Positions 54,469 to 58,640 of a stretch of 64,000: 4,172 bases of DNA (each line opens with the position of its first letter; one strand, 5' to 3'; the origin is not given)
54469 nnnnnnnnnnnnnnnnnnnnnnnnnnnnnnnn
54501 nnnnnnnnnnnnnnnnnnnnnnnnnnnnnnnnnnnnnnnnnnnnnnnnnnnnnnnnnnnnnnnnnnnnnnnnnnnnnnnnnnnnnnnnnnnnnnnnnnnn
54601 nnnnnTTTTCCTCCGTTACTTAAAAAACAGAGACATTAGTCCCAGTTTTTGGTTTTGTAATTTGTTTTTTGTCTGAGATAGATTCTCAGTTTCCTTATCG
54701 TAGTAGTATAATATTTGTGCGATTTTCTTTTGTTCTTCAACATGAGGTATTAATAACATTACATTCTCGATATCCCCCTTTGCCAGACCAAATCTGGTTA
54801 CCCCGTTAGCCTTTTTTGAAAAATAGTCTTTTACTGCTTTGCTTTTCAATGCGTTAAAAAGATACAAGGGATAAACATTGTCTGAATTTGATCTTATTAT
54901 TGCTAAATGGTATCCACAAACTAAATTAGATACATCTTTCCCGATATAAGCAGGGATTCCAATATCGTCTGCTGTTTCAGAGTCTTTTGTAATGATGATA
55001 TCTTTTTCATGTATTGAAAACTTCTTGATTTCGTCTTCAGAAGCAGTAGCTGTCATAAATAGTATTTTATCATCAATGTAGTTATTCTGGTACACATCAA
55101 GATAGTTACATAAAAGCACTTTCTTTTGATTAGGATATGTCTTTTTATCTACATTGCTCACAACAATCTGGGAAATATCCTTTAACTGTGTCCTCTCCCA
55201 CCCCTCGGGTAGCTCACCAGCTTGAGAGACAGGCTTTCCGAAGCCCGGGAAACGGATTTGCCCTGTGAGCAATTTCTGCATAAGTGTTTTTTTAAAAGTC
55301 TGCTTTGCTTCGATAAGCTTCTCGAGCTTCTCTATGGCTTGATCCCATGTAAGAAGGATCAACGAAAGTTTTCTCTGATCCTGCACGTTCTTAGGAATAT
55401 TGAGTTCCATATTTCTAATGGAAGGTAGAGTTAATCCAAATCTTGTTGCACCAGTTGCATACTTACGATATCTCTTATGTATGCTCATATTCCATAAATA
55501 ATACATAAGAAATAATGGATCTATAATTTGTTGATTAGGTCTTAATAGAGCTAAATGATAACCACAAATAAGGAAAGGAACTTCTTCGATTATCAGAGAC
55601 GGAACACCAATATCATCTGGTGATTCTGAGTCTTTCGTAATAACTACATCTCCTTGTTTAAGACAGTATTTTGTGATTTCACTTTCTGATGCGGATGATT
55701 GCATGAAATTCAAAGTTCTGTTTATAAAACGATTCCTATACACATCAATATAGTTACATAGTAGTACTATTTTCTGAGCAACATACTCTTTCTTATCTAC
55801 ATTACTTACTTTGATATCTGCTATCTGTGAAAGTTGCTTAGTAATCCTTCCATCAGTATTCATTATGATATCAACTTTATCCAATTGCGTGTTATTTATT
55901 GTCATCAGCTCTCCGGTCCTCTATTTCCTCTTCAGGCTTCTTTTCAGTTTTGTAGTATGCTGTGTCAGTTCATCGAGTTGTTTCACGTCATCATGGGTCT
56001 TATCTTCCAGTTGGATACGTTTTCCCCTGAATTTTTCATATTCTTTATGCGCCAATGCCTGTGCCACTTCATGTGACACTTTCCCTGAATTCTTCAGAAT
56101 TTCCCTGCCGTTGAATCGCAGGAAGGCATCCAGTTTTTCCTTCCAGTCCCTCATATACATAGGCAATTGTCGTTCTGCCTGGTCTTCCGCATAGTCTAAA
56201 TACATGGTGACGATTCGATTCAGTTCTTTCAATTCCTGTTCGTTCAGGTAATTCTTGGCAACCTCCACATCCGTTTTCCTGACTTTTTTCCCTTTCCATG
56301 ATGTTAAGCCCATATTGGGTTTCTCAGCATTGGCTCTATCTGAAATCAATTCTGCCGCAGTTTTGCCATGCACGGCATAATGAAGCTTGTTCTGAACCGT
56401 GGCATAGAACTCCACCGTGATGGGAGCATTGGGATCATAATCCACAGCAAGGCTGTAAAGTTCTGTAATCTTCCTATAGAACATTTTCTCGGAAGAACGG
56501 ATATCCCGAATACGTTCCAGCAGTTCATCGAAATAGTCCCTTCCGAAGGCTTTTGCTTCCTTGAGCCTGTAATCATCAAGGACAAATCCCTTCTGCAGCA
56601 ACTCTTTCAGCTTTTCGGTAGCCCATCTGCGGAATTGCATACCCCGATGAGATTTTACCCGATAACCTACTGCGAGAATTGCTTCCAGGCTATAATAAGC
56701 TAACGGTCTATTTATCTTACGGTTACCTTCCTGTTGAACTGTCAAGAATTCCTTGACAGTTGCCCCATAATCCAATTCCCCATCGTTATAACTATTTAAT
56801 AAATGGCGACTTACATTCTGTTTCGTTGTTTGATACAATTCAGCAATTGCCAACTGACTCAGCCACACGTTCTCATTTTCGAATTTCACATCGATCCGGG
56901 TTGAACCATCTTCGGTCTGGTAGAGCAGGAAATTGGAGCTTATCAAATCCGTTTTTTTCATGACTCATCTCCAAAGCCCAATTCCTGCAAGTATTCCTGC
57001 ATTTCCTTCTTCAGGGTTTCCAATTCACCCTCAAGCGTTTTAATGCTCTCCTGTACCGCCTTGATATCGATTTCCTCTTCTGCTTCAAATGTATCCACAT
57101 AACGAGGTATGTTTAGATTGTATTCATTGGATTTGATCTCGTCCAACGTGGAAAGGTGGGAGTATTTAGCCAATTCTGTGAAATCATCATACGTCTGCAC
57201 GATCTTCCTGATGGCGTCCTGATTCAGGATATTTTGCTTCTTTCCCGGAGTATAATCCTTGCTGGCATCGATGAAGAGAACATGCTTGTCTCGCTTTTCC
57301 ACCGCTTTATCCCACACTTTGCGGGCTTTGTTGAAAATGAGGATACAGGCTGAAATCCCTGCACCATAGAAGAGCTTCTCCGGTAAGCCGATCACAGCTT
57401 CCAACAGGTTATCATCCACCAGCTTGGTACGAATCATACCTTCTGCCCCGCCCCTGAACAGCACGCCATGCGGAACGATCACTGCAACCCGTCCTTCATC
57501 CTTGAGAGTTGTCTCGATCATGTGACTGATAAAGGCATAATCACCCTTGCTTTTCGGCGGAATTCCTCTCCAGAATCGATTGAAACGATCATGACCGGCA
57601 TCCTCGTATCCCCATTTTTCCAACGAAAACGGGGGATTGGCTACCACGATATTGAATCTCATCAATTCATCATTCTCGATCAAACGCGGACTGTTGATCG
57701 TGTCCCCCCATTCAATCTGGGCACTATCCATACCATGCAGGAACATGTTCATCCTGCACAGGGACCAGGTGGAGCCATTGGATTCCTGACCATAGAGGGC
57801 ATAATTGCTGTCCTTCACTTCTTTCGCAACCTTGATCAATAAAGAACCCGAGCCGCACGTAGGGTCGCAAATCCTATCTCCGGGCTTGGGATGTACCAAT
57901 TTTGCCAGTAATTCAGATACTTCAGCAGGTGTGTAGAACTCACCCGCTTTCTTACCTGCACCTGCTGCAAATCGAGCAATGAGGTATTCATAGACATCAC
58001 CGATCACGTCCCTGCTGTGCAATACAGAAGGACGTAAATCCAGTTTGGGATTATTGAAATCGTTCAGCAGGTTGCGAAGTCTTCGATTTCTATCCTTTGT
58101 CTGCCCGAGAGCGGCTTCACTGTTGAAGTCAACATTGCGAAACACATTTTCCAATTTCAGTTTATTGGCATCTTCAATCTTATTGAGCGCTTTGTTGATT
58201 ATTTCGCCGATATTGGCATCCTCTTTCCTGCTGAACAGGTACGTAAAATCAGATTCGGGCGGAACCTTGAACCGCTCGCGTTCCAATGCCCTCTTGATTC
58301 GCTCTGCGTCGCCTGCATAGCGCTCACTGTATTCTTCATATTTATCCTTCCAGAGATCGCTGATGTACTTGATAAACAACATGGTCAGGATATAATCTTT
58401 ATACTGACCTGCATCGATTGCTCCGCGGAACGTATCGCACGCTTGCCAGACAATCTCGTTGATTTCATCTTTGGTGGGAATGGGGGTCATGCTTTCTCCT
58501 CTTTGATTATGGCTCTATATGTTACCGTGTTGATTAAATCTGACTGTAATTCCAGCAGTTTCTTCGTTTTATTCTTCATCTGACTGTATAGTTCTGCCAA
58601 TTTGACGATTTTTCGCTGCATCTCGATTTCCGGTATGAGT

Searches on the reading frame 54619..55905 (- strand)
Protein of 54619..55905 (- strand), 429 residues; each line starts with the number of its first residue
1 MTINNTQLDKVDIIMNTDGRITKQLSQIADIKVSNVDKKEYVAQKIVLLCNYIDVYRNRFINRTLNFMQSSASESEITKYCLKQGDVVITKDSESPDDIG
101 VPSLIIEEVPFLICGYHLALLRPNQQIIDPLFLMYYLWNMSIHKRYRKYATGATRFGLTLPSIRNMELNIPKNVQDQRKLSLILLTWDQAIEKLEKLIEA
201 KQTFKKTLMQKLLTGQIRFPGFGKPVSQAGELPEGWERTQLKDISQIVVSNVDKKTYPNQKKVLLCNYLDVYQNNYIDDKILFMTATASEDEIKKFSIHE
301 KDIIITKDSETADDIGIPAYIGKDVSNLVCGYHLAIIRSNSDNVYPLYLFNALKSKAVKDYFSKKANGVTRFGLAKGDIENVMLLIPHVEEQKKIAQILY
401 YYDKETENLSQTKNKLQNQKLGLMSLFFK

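Call 28: search_protein_families(library=pfam, proteins=[window:54619-55905:-], max_evalue=0.001)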
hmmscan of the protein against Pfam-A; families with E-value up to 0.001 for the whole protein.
window:54619-55905:- (429 aa): 1 family
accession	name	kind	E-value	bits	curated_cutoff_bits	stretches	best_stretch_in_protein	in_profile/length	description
PF01420.25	Methylase_S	-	3.8e-23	83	22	2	233-417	1-167/168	Type I restriction modification DNA specificity domain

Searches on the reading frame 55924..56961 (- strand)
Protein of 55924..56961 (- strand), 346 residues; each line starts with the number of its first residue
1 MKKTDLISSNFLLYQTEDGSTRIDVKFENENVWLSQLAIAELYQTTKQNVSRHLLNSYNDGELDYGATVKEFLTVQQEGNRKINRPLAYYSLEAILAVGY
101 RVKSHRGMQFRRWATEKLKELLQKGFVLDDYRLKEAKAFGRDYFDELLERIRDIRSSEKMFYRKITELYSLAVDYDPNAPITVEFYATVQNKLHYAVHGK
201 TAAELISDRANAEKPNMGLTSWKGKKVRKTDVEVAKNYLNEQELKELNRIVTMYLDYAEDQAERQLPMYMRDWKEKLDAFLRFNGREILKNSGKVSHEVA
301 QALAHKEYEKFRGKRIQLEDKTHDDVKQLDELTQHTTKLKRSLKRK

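Call 28: search_protein_families(library=pfam, proteins=[window:55924-56961:-], max_evalue=0.001)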
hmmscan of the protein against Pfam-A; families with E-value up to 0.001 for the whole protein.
window:55924-56961:- (346 aa): 1 family
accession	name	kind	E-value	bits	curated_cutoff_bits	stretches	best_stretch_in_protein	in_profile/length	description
PF13310.11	Virulence_RhuM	-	3.6e-117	390.6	33.7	1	67-315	1-248/252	Virulence protein RhuM family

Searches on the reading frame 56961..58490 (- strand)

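Call 28: search_protein_families(library=pfam, proteins=[window:56961-58490:-], max_evalue=0.001)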
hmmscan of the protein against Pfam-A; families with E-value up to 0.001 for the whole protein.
window:56961-58490:- (510 aa): 5 families
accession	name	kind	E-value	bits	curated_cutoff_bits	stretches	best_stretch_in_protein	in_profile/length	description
PF02384.22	N6_Mtase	-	3.8e-105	352.1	20.4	1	159-472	2-310/311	N-6 DNA Methylase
PF12161.14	HsdM_N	-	1.4e-28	100.6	24.5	1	11-145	2-135/135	HsdM N-terminal domain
PF07669.17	Eco57I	-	1.4e-06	29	25.3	1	269-369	64-165/171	Eco57I restriction-modification methylase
PF05175.20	MTS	-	3.3e-06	27.3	23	1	192-291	20-111/170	Methyltransferase small domain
PF01170.24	UPF0020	-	7.2e-05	23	22.3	1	194-228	19-53/197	RMKL-like, methyltransferase domain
